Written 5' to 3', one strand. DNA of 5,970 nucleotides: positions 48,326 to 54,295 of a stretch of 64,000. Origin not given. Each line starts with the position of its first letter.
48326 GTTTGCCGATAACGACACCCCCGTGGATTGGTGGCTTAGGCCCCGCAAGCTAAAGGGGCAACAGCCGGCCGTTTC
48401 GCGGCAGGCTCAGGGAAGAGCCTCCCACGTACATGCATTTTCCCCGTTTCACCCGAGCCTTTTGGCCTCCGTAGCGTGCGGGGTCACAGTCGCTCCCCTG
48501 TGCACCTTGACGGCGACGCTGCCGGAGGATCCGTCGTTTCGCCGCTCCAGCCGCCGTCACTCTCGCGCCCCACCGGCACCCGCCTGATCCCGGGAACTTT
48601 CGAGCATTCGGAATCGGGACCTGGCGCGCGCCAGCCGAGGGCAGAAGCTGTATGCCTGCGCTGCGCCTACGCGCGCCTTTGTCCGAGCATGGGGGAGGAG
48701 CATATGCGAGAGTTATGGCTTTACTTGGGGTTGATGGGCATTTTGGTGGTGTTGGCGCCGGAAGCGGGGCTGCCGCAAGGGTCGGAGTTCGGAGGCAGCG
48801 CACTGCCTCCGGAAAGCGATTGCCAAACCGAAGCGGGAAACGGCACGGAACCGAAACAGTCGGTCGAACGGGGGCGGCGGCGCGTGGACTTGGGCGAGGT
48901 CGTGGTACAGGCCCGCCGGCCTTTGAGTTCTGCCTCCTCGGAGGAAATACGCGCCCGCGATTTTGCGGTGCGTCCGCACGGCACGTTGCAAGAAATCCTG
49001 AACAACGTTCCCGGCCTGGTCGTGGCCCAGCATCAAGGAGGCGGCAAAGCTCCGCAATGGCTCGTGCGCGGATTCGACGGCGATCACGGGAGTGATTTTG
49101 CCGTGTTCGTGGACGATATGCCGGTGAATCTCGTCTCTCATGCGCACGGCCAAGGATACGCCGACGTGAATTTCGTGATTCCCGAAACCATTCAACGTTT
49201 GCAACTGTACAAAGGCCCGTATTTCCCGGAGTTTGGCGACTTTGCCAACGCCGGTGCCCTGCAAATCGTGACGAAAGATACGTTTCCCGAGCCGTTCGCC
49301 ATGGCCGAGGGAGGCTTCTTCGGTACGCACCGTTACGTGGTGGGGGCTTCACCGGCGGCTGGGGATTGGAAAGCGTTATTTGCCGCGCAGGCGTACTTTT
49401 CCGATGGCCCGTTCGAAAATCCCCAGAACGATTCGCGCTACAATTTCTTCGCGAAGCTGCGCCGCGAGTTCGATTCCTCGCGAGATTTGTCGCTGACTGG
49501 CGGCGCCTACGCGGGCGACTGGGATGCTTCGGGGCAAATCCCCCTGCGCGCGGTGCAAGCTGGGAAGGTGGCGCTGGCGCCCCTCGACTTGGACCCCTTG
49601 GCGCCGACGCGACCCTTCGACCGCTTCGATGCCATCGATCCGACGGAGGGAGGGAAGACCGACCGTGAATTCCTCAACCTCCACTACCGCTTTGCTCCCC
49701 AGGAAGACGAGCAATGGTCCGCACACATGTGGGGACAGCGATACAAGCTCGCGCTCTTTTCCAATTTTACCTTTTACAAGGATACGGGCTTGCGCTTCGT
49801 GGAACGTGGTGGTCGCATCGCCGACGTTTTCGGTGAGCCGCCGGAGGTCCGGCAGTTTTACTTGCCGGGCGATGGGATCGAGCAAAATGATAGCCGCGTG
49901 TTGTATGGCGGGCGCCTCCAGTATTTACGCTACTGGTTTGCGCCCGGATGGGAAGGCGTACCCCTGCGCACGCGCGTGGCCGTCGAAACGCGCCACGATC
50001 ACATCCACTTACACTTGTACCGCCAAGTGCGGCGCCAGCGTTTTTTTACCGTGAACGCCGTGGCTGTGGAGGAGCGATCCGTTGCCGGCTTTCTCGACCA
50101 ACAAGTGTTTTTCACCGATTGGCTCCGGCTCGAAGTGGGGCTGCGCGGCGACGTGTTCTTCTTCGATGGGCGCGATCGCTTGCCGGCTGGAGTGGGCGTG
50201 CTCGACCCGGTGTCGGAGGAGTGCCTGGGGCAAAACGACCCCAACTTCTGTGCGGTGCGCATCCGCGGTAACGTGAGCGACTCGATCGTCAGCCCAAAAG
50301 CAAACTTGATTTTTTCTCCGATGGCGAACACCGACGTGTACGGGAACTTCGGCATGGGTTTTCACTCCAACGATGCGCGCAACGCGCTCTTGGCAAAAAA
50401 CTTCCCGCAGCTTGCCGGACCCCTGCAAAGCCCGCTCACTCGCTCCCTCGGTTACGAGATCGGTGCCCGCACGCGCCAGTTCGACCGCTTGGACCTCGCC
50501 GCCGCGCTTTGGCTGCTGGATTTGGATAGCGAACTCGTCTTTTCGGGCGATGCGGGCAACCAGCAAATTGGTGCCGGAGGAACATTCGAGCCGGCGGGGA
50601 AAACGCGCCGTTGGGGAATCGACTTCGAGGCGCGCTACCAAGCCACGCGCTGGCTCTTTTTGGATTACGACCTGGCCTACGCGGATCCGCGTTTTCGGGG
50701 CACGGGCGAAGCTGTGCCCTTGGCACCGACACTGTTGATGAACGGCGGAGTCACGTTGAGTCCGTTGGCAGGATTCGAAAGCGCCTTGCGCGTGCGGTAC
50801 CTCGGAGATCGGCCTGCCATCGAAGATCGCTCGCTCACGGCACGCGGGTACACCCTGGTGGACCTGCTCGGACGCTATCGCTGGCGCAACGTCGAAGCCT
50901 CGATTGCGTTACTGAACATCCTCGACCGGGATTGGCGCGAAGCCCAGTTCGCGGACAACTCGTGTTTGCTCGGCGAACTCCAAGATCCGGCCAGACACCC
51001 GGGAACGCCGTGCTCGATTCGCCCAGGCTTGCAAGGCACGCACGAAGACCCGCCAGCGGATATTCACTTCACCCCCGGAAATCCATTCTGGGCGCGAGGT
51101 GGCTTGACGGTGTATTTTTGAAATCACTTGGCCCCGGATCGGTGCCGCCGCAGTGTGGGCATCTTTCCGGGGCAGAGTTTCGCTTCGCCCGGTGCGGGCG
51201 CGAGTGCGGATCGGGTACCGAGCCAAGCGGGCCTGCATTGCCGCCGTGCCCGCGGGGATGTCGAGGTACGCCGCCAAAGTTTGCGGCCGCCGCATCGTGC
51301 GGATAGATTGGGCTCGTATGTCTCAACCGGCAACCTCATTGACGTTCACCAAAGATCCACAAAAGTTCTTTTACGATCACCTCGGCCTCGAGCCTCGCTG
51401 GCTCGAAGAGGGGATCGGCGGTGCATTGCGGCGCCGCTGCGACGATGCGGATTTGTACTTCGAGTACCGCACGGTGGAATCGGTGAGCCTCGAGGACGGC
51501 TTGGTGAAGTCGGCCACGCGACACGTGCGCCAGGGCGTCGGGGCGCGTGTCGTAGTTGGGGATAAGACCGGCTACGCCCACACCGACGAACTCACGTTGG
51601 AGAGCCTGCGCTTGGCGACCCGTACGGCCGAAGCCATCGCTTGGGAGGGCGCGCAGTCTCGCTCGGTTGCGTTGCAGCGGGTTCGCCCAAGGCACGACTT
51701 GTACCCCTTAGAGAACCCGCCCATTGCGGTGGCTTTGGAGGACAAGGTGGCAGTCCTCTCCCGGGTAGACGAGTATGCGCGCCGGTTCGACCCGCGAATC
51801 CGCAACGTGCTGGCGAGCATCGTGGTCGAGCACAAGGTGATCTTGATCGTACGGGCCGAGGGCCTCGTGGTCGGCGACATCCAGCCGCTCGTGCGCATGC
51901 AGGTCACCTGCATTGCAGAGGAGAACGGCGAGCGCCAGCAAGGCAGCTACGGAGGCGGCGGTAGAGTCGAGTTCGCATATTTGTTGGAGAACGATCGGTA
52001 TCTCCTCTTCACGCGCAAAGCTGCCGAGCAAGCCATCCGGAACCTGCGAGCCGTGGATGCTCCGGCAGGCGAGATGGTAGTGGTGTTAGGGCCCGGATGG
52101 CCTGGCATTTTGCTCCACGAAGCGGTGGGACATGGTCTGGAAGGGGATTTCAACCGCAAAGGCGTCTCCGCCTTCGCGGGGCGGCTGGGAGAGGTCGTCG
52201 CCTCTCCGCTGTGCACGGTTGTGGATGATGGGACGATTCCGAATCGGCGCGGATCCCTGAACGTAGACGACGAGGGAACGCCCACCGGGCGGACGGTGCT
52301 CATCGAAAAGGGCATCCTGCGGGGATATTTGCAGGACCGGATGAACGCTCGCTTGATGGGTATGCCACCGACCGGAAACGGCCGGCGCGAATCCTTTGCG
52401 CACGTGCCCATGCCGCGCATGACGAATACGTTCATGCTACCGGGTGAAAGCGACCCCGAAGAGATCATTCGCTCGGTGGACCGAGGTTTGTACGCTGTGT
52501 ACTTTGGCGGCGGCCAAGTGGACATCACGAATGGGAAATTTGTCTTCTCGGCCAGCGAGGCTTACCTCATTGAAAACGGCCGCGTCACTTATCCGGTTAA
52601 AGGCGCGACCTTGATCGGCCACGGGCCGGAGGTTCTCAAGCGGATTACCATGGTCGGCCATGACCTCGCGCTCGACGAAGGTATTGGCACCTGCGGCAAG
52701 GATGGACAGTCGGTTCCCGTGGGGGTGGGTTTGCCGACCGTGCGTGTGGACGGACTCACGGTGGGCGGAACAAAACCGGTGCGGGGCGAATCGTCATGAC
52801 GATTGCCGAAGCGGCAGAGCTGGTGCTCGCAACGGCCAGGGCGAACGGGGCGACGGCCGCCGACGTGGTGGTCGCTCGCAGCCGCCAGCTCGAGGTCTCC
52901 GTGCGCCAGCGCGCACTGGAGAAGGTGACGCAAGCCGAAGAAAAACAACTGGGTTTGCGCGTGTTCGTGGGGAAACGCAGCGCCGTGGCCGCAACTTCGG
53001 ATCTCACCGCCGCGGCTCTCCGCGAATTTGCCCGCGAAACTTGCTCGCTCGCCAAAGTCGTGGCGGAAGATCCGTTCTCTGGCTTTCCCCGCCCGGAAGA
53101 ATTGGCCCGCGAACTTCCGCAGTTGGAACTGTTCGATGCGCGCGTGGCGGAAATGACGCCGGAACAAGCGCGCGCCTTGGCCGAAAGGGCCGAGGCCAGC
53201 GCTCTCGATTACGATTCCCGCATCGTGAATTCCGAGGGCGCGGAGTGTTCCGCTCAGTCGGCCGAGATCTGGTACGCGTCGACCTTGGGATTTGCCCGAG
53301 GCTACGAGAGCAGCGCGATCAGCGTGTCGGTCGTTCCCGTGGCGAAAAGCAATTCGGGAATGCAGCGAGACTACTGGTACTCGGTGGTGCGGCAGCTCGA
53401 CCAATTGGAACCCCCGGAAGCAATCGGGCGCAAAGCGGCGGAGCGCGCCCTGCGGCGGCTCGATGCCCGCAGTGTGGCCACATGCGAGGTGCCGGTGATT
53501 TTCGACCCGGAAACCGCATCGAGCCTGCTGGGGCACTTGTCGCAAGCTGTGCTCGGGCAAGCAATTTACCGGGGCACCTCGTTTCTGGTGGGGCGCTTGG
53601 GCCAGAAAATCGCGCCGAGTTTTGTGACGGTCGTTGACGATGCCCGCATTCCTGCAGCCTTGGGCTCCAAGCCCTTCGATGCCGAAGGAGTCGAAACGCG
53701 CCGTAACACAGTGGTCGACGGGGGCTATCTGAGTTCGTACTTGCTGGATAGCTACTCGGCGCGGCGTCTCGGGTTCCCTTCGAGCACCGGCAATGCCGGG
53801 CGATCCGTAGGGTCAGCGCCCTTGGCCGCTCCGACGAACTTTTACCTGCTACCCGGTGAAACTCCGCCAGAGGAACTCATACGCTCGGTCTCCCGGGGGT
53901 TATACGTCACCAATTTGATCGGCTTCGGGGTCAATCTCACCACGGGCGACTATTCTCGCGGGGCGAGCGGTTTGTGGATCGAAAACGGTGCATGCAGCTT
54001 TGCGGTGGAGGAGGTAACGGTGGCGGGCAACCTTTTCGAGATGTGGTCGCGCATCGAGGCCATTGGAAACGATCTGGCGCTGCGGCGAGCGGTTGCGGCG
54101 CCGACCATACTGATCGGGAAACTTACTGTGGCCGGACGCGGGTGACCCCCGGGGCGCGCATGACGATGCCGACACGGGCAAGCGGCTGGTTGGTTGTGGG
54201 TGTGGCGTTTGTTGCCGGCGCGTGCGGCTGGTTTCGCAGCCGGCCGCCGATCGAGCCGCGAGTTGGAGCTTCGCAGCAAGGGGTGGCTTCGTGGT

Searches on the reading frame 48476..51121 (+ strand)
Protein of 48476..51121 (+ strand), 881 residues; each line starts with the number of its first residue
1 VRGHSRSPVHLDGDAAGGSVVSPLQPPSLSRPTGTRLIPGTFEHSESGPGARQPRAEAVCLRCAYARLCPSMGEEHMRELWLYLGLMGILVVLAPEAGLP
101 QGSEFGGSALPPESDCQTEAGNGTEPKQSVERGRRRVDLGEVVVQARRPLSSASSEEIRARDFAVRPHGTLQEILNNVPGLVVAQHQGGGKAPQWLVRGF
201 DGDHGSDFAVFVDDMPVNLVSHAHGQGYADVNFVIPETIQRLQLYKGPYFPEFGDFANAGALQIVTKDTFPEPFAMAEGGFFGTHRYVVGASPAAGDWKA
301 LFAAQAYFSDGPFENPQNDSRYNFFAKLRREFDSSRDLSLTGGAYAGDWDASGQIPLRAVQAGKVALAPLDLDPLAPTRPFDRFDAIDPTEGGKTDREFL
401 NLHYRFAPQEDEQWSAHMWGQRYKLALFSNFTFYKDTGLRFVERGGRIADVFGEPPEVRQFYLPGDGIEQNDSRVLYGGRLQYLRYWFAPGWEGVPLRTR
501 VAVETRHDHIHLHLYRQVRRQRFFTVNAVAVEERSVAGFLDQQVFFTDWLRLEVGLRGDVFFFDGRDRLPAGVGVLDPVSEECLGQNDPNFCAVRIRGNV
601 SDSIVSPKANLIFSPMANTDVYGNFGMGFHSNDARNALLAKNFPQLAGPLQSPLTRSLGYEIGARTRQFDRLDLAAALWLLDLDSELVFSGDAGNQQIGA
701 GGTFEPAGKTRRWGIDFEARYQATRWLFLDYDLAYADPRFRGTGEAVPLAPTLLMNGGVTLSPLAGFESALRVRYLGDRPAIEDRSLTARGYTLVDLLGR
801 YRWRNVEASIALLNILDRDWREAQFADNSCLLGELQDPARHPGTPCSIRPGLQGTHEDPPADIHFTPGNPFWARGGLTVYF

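Call 95: search_protein_families(library=pfam, proteins=[window:48476-51121:+], max_evalue=0.00001)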
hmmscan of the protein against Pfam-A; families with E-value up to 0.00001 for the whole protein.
window:48476-51121:+ (881 aa): 2 families
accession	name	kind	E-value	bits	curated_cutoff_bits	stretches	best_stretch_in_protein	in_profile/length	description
PF00593.30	TonB_dep_Rec_b-barrel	-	1.2e-25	91.7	27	1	346-814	21-435/436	TonB dependent receptor-like, beta-barrel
PF07715.20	Plug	-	5.3e-14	53.1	23.9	1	153-260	7-106/107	TonB-dependent Receptor Plug Domain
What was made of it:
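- Checked: The diderm assumption is supported by a TonB-dependent receptor at 48476-51121 (call 95).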

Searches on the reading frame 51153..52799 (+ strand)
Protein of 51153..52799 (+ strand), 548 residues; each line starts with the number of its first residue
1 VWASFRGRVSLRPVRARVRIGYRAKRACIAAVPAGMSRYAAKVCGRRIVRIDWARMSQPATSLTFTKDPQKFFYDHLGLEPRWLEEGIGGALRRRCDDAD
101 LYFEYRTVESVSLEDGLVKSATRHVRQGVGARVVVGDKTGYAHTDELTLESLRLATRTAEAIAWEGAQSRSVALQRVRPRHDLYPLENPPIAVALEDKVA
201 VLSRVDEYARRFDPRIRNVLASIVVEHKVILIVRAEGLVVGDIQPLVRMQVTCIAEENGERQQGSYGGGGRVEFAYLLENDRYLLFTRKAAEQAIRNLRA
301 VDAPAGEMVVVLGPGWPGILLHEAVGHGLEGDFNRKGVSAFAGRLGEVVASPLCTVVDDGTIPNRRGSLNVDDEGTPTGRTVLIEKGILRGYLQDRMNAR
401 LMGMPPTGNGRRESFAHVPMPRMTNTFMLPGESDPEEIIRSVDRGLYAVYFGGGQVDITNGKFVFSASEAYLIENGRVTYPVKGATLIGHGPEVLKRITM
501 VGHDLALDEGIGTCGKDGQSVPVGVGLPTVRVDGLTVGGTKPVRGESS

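Call 95: search_protein_families(library=pfam, proteins=[window:51153-52799:+], max_evalue=0.00001)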
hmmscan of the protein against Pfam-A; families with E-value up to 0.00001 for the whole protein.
window:51153-52799:+ (548 aa): 3 families
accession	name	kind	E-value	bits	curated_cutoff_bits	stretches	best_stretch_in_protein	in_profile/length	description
PF19289.4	PmbA_TldD_3rd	-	2.1e-69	233.5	22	1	306-539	2-220/220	PmbA/TldA metallopeptidase C-terminal domain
PF19290.4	PmbA_TldD_2nd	-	8.6e-18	65.2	20.9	1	189-298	2-109/109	PmbA/TldA metallopeptidase central domain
PF01523.21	PmbA_TldD_1st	-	3.9e-14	53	20.9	1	99-163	1-65/65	PmbA/TldA metallopeptidase domain 1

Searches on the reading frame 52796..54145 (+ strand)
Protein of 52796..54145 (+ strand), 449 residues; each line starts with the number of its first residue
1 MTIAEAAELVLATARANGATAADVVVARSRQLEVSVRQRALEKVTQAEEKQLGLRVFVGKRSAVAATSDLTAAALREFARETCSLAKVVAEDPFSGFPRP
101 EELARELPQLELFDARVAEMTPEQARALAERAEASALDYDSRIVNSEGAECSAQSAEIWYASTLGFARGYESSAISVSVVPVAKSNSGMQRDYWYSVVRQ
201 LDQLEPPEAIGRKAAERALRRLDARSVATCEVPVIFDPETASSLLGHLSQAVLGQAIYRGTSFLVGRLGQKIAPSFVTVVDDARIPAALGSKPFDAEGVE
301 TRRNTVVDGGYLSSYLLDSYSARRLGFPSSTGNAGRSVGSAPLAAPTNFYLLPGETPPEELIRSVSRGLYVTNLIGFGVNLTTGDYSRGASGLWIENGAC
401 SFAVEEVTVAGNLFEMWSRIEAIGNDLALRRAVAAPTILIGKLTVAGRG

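Call 95: search_protein_families(library=pfam, proteins=[window:52796-54145:+], max_evalue=0.00001)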
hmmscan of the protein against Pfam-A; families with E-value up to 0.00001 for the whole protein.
window:52796-54145:+ (449 aa): 3 families
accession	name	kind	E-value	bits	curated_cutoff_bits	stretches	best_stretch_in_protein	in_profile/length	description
PF19289.4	PmbA_TldD_3rd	-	3.5e-76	255.7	22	1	230-447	2-220/220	PmbA/TldA metallopeptidase C-terminal domain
PF19290.4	PmbA_TldD_2nd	-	6.5e-19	68.8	20.9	1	118-222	4-109/109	PmbA/TldA metallopeptidase central domain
PF01523.21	PmbA_TldD_1st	-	1.2e-10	41.8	20.9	1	22-86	1-65/65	PmbA/TldA metallopeptidase domain 1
